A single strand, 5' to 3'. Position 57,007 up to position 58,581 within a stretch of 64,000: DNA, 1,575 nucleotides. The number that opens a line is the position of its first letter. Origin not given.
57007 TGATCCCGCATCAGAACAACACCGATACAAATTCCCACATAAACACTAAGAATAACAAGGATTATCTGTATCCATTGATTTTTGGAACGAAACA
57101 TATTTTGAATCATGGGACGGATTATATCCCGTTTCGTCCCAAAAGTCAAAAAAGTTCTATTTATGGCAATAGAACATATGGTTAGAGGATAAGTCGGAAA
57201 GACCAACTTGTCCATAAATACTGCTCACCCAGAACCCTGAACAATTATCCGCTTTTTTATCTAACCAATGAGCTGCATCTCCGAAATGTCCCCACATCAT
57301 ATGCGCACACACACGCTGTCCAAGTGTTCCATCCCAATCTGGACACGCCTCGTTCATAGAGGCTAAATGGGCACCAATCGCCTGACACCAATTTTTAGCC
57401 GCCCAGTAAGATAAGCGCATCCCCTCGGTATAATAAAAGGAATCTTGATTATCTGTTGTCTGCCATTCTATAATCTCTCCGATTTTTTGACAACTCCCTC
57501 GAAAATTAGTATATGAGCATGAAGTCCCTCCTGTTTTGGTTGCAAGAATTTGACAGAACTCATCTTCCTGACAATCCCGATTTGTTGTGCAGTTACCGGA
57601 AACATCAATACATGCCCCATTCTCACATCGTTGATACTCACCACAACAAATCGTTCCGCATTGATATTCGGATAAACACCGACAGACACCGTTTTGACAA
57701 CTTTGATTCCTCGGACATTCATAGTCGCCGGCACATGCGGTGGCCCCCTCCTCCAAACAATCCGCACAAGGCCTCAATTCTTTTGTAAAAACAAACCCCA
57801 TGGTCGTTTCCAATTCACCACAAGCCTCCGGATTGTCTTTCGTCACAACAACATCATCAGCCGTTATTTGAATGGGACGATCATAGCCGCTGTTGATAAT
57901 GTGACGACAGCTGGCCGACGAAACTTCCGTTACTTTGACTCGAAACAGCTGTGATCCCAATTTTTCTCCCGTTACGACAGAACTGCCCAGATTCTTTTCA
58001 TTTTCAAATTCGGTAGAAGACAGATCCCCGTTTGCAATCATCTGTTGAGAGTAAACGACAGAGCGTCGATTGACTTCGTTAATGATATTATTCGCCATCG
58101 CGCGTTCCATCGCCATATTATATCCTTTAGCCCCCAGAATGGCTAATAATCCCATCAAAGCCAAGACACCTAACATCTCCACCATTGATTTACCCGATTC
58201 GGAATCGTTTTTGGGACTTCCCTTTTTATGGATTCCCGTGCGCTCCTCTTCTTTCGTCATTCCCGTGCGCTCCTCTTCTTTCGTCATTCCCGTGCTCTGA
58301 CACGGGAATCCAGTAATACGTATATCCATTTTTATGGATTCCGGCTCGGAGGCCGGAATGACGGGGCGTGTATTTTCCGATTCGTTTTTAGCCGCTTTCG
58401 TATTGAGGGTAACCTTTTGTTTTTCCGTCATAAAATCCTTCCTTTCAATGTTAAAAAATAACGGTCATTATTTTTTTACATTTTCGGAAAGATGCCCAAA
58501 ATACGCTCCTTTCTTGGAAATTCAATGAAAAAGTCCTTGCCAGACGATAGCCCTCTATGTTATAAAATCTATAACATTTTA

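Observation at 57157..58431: Pilin-like protein fused to Cys-rich modules and a C-type-lectin-like domain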

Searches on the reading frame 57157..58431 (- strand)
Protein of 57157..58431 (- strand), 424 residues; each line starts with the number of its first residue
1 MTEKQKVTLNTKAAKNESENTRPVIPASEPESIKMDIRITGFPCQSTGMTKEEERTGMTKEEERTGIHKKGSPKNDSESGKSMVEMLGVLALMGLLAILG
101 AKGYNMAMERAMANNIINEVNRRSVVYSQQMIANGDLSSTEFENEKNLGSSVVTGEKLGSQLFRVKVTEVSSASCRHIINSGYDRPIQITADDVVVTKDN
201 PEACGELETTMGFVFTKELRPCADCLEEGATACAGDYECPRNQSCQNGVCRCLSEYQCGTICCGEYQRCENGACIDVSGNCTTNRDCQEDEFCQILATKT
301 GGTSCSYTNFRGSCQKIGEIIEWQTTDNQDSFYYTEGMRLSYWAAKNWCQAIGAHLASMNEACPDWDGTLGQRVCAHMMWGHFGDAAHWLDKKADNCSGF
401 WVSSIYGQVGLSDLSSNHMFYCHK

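Call 3: search_protein_families(library=pfam, proteins=[window:57157-58431:-], max_evalue=10)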
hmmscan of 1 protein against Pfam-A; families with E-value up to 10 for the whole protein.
window:57157-58431:- (424 aa): 1 family
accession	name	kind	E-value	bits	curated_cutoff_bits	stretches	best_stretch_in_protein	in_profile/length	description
PF04706.18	Dickkopf_N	-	3.1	8.6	25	2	221-250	22-50/51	Dickkopf N-terminal cysteine-rich region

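Call 4: search_protein_families(library=ncbifam, proteins=[window:57157-58431:-], max_evalue=10)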
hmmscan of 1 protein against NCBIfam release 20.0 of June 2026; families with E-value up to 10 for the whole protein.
window:57157-58431:- (424 aa): 1 family
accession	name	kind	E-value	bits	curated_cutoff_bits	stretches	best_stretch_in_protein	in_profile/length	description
NF047827.1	T3SSXpsH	equivalog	0.13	12.1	160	1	80-135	2-57/145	type II secretion system protein XpsH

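Call 6: find_homologous_proteins(query=window:57157-58431:-, max_evalue=0.001)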
Query window:57157-58431:- (424 aa): 29 proteins with E <= 0.001 among 2214 candidates.
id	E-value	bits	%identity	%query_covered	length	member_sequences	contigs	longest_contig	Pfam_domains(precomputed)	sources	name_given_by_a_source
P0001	1.7e-229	780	95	82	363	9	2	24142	-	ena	-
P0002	9.1e-105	369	98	41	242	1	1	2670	-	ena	-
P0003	8.0e-57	211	41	71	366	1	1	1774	-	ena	-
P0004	2.1e-54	203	41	67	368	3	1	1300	-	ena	-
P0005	3.0e-53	199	38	75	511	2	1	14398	-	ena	-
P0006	1.8e-52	197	38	82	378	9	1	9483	-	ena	-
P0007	3.4e-52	196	37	78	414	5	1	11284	-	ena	-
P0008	3.7e-52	196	36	94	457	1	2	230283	-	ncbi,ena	-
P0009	6.0e-52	195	37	74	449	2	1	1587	-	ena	-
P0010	1.7e-51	193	47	56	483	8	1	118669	-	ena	-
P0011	3.6e-50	189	45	54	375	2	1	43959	-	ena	-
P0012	4.5e-49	185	35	83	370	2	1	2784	-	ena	-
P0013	1.2e-47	181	40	69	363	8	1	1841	-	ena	-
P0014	3.7e-47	179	38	68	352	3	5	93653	-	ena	-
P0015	1.4e-46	177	38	70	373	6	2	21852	-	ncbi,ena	-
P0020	8.5e-45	171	32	93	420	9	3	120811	-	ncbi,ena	-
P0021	3.2e-43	166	45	50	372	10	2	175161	-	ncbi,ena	-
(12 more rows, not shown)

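Call 14: find_related_loci(query=A1, collection=genome_contigs, flank=10000)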
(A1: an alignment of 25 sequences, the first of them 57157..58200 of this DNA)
Query A1 (347 aa) in genome_contigs; peptide patterns used: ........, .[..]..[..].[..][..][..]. (x = any residue, [..] = any of these).
593 stretches matched a pattern (row limit reached: there are more); 534 encode a relative of the query (tblastn E <= 1e-3); the best 80 are kept; 80 distinct loci.
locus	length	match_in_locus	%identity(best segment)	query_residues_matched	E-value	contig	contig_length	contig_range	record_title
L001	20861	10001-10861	37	1-284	8e-53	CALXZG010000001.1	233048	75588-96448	MAG: uncultured Alphaproteobacteria bacterium isolate BRZ_KG__bin33 genome assembly, contig: BRZ_KG__NODE_17_length_2330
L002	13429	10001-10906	29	1-283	4e-27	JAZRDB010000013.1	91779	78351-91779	MAG: Alphaproteobacteria bacterium isolate T1900045509_YK20190203.MAGScoT_cleanbin_000008 SGB_7547_k141_2177458, whole g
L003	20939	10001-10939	29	1-282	1e-26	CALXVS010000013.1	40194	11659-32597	MAG: uncultured Alphaproteobacteria bacterium isolate BRZ_DV__bin2 genome assembly, contig: BRZ_DV__NODE_1033_length_401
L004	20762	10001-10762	30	1-284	3e-26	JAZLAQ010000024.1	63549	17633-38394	MAG: Alphaproteobacteria bacterium isolate T1900045075_TC20190069.MAGScoT_cleanbin_000004 SGB_4630_k141_840392, whole ge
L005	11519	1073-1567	36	1-166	3e-25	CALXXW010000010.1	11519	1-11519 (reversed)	MAG: uncultured Alphaproteobacteria bacterium isolate E20__bin339 genome assembly, contig: E20__k127_1102507, whole geno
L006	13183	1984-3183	29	1-333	5e-30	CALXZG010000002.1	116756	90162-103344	MAG: uncultured Alphaproteobacteria bacterium isolate BRZ_KG__bin33 genome assembly, contig: BRZ_KG__NODE_148_length_116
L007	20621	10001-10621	33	1-203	1e-24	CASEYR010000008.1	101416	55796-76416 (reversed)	uncultured Alphaproteobacteria bacterium isolate B5_L1_362362_idba_bin.105 genome assembly, contig: B5_L1_362362_idba_bi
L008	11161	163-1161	27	1-332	6e-24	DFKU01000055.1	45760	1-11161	MAG TPA_asm: Alphaproteobacteria bacterium UBA3637 UBA3637_contig_53740, whole genome shotgun sequence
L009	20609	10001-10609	35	1-191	3e-23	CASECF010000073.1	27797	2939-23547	uncultured Alphaproteobacteria bacterium isolate CO.O65.metabat-bins.242 genome assembly, contig: CO.O65.metabat-bins.24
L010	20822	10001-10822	28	1-284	7e-23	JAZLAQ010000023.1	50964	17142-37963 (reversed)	MAG: Alphaproteobacteria bacterium isolate T1900045075_TC20190069.MAGScoT_cleanbin_000004 SGB_4630_k141_78118, whole gen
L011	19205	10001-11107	38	1-286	7e-23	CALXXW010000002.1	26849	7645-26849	MAG: uncultured Alphaproteobacteria bacterium isolate E20__bin339 genome assembly, contig: E20__k127_4896887, whole geno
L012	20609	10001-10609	34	1-191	2e-22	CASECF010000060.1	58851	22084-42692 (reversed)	uncultured Alphaproteobacteria bacterium isolate CO.O65.metabat-bins.242 genome assembly, contig: CO.O65.metabat-bins.24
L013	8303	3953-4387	36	1-143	7e-22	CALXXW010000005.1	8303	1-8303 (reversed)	MAG: uncultured Alphaproteobacteria bacterium isolate E20__bin339 genome assembly, contig: E20__k127_665217, whole genom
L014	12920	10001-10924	26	1-284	1e-21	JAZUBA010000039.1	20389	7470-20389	MAG: Alphaproteobacteria bacterium isolate T1900045318_YK20190007.MAGScoT_cleanbin_000005 SGB_6327_k141_45994, whole gen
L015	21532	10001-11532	28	1-295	2e-21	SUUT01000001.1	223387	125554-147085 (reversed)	MAG: Alphaproteobacteria bacterium isolate SIG53 NODE_761_length_223387_cov_10.889241, whole genome shotgun sequence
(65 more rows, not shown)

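Call 15: find_encoding_contigs(protein=window:57157-58431:-, flank=10000, max_places=4)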
Protein window:57157-58431:- (424 aa): 3 contigs read that carry it; 2 places shown.
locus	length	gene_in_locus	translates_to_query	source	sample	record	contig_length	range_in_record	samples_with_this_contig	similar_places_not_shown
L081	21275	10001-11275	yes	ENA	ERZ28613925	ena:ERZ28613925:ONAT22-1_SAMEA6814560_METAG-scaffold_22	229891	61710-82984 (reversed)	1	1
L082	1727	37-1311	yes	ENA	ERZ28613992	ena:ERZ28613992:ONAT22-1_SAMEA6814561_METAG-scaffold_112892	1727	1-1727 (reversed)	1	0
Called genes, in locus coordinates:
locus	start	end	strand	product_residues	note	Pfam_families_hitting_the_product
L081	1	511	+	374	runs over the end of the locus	-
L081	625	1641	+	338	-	-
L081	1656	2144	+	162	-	PF04608:PgpA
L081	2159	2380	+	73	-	-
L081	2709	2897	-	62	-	-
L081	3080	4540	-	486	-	PF00772:DnaB, PF13481:AAA_25, PF03796:DnaB_C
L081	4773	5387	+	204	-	PF01330:RuvA_N, PF14520:HHH_5, PF07499:RuvA_C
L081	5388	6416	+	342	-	PF05496:RuvB_N, PF00004:AAA, PF07728:AAA_5 (faint), PF17864:AAA_lid_4, PF05491:WHD_RuvB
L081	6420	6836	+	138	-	PF13279:4HBT_2, PF03061:4HBT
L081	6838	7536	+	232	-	PF01618:MotA_ExbB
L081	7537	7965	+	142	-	PF02472:ExbD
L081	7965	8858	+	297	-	-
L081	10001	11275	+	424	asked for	-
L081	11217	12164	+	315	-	PF20434:BD-FAE (faint), PF12146:Hydrolase_4, PF12697:Abhydrolase_6 (weak), PF00326:Peptidase_S9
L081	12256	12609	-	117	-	PF00453:Ribosomal_L20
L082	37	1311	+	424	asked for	-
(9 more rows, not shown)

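Call 18: predict_structure(alignment_id=A1)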
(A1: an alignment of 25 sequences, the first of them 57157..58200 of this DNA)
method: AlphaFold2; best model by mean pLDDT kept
length: 347 residues; sequences in the alignment: 25
mean_pLDDT: 75.9   pTM: 0.47
mean pLDDT of the five models: 75.9, 73.2, 72.9, 72.1, 61.7
residues with pLDDT >= 90: 15; 70-90: 232; 50-70: 96; < 50: 4
segments of 3 or more residues with pLDDT < 50: 1-3
pLDDT, mean of each block of 10 residues (from residue 1): 51 56 60 81 87 85 66 72 87 86 84 85 77 88 69 74 77 80 73 73 67 63 65 65 74 75 85 87 82 74 65 89 86 88 86
secondary structure, 60 per line:
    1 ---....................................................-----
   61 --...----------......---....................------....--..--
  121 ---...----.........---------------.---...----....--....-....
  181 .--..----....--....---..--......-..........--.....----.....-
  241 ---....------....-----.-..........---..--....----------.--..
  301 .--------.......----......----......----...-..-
elements in order: H4-55 E76-81 E85-94 H95-104 E111-114 E131-139 E166-169 E172-175 E190-193 E196-199 H207-212 H214-223 E226-230 E235-239 E244-247 E254-257 H265-274 H282-285 E310-316 E321-326 E331-336 E341-343

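Call 21: fold_search(model_id=the predicted structure, library=pdb)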
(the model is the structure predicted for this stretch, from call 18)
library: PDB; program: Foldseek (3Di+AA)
matches with E <= 10: 675; with E <= 0.001: 0
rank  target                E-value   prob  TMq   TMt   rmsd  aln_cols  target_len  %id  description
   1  8oks_A                3.6e-03  1.00  0.23  0.64   3.2       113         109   17  Crystal structure of Bdellovibrio bacteriovorus Bd2740 C-terminal domain (released 2023-10-25)
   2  9iuf_A                3.8e-03  1.00  0.28  0.43   6.8       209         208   10  Cryo-EM structure of the type IVb pilus from enterotoxigenic Escherichia coli (released 2025-05-28)
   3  8q4e_A                4.8e-03  1.00  0.19  0.45   8.9       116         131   14  Structure of Legionella pneumophila Lcl C-terminal domain (released 2023-12-27)
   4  8uhf_A                6.9e-03  1.00  0.27  0.44   6.1       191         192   15  Cryo-EM of Vibrio cholerae toxin co-regulated pilus - asymmetric reconstruction (released 2023-12-06)
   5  8oks_B                8.7e-03  1.00  0.23  0.63   3.5       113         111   18  Crystal structure of Bdellovibrio bacteriovorus Bd2740 C-terminal domain (released 2023-10-25)
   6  8uhf_I                9.3e-03  0.98  0.22  0.34   8.6       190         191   16  Cryo-EM of Vibrio cholerae toxin co-regulated pilus - asymmetric reconstruction (released 2023-12-06)
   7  8uhf_F                1.3e-02  1.00  0.26  0.41   7.3       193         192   14  Cryo-EM of Vibrio cholerae toxin co-regulated pilus - asymmetric reconstruction (released 2023-12-06)
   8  8uhf_B                1.8e-02  1.00  0.27  0.43   7.2       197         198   13  Cryo-EM of Vibrio cholerae toxin co-regulated pilus - asymmetric reconstruction (released 2023-12-06)
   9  8uhf_E                2.7e-02  0.96  0.23  0.37   7.7       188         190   16  Cryo-EM of Vibrio cholerae toxin co-regulated pilus - asymmetric reconstruction (released 2023-12-06)
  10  1c3a_B                2.9e-02  0.99  0.21  0.54   5.9       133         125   11  CRYSTAL STRUCTURE OF FLAVOCETIN-A FROM THE HABU SNAKE VENOM, A NOVEL CYCLIC TETRAMER OF C-TYPE LECTIN-LIKE HETERODIMER (released 2000-03-06)
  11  5xtw_E                3.1e-02  0.97  0.20  0.16   8.6       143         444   12  Crystal structure of the CysR-CTLD2 fragment of human MR at acidic pH (released 2017-12-27)
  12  5ao5_A                3.2e-02  0.75  0.20  0.17  10.0       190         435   14  Endo180 D1-4, monoclinic form (released 2015-10-28)
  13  5ao5_B                3.4e-02  0.72  0.21  0.17  11.5       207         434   14  Endo180 D1-4, monoclinic form (released 2015-10-28)
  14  3vpp_B                3.7e-02  0.99  0.20  0.53   4.9       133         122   12  Crystal Structure of the Human CLEC9A C-type Lectin-Like Domain (released 2012-04-25)
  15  8hbc_A                3.9e-02  0.96  0.20  0.13   9.1       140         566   14  Crystal structure of the CysR-CTLD3 fragment of human DEC205 (released 2023-11-01)
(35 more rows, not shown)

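Call 48: find_encoding_contigs(protein=P0008, flank=10000, max_places=1)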
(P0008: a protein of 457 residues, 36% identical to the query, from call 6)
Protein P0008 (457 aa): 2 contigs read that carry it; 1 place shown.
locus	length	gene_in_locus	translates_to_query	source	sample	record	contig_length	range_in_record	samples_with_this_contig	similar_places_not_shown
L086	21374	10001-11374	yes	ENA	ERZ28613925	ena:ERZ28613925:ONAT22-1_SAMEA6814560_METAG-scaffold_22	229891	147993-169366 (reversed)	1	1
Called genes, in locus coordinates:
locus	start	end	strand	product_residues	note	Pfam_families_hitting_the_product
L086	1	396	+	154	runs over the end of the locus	PF01161:PBP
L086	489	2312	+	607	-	PF00009:GTP_EFTU, PF01926:MMR_HSR1 (faint), PF22042:EF-G_D2, PF03144:GTP_EFTU_D2, PF00679:EFG_C, PF21018:BipA_C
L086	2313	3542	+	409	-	PF07690:MFS_1, PF13000:Acatn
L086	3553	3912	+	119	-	-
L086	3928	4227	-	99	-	PF04977:DivIC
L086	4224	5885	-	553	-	PF13426:PAS_9 (weak), PF00990:GGDEF, PF24898:GGDEF_GdpP (weak)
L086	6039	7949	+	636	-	PF00012:HSP70, PF06723:MreB_Mbl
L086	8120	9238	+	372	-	PF00226:DnaJ, PF01556:DnaJ_C, PF00684:DnaJ_CXXCXGXG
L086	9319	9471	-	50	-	-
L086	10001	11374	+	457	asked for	-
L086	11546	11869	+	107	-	PF02575:YbaB_DNA_bd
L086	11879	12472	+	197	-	PF21176:RecR_HhH, PF02132:RecR_ZnF (weak), PF01751:Toprim (weak), PF13662:Toprim_4, PF21175:RecR_C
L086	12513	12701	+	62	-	-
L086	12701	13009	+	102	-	PF05164:ZapA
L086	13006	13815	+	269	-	PF00149:Metallophos, PF13277:YmdB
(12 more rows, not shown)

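Call 49: find_encoding_contigs(protein=P0021, flank=10000, max_places=1)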
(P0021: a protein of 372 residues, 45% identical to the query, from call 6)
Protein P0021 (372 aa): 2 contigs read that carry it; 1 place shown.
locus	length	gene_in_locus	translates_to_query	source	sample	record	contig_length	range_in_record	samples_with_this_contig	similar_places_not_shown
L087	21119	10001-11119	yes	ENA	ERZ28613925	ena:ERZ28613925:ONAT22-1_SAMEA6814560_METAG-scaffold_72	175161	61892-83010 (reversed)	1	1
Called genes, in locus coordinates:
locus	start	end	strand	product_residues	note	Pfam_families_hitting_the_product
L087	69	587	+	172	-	PF06776:IalB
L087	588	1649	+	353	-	PF21016:RlmN_N, PF04055:Radical_SAM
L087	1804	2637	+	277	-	PF00106:adh_short, PF13561:adh_short_C2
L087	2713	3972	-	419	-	PF21799:MurD-like_N (faint), PF08245:Mur_ligase_M, PF02875:Mur_ligase_C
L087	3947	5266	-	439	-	PF26299:MurL_N, PF26298:MurL_epimerase_C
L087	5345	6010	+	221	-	PF08238:Sel1 (weak)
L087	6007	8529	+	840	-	PF17900:Peptidase_M1_N, PF01433:Peptidase_M1, PF11940:DUF3458, PF17432:DUF3458_C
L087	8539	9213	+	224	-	PF00515:TPR_1 (faint), PF13424:TPR_12 (faint), PF14559:TPR_19 (faint), PF07719:TPR_2 (faint), PF12895:ANAPC3 (faint), PF13431:TPR_17 (faint), PF13432:TPR_16, PF13414:TPR_11, +1 more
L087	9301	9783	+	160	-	PF00436:SSB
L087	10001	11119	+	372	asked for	-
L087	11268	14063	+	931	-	PF00521:DNA_topoisoIV, PF03989:DNA_gyraseA_C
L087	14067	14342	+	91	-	-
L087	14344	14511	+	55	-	-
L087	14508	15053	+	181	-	PF00160:Pro_isomerase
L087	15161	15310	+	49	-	-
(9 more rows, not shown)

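Call 50: search_protein_families(library=pfam, alignment_id=A1, max_evalue=1)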
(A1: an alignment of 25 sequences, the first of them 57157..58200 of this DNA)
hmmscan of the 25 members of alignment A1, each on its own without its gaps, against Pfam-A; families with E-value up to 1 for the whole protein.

A. member 1, window:57157-58200:- (347 aa): 0 families

B. families by the number of members that match (of 25 scanned): 15 families
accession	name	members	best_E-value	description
PF01683.23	EB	9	0.00027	EB module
PF04706.18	Dickkopf_N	8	0.00091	Dickkopf N-terminal cysteine-rich region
PF07963.17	N_methyl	6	0.092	Prokaryotic N-terminal methylation motif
PF22627.1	AglB_core-like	3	0.1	AglB core domain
PF16317.11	Glyco_hydro_99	1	0.025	Glycosyl hydrolase family 99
PF00451.25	Toxin_2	1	0.027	Scorpion short toxin, BmKK2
PF17083.10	Swm2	1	0.028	Nucleolar protein Swm2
PF07603.17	Lcl_C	1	0.048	Lcl C-terminal domain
PF15607.11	Ntox44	1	0.056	Bacterial toxin 44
PF07177.19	Neuralized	1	0.082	Neuralized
PF03781.23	FGE-sulfatase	1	0.1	Sulfatase-modifying factor enzyme 1-like domain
PF17352.7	MFS18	1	0.12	Male Flower Specific protein 18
PF16627.10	BRX_assoc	1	0.14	Unstructured region between BRX_N and BRX domain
PF21062.2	Reovirus_L2_4th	1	0.15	Reovirus core-spike protein lambda-2 (L2), ferredoxin-like domain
PF00322.22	Endothelin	1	0.55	Endothelin family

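Call 90: find_encoding_contigs(protein=P0014, flank=3000, max_places=8)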
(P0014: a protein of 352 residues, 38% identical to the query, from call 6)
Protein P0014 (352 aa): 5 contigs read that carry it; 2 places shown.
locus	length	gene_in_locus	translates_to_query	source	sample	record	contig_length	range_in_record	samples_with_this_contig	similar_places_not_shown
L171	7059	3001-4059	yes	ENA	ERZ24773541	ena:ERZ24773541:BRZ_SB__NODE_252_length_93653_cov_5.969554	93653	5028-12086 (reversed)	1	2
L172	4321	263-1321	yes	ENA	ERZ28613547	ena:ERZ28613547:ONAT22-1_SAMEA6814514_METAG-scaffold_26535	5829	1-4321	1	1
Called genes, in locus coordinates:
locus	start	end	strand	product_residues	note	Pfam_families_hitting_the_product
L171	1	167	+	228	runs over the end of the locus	PF00406:ADK, PF13207:AAA_17, PF13238:AAA_18, PF05191:ADK_lid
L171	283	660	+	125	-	PF00416:Ribosomal_S13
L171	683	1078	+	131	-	PF00411:Ribosomal_S11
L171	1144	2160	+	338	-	PF01193:RNA_pol_L, PF01000:RNA_pol_A_bac, PF03118:RNA_pol_A_CTD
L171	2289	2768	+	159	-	PF01196:Ribosomal_L17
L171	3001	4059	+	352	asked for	-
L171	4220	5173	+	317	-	PF00892:EamA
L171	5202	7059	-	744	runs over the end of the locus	PF00521:DNA_topoisoIV, PF03989:DNA_gyraseA_C (weak)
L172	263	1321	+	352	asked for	-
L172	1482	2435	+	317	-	PF00892:EamA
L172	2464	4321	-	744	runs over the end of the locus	PF00521:DNA_topoisoIV, PF03989:DNA_gyraseA_C (weak)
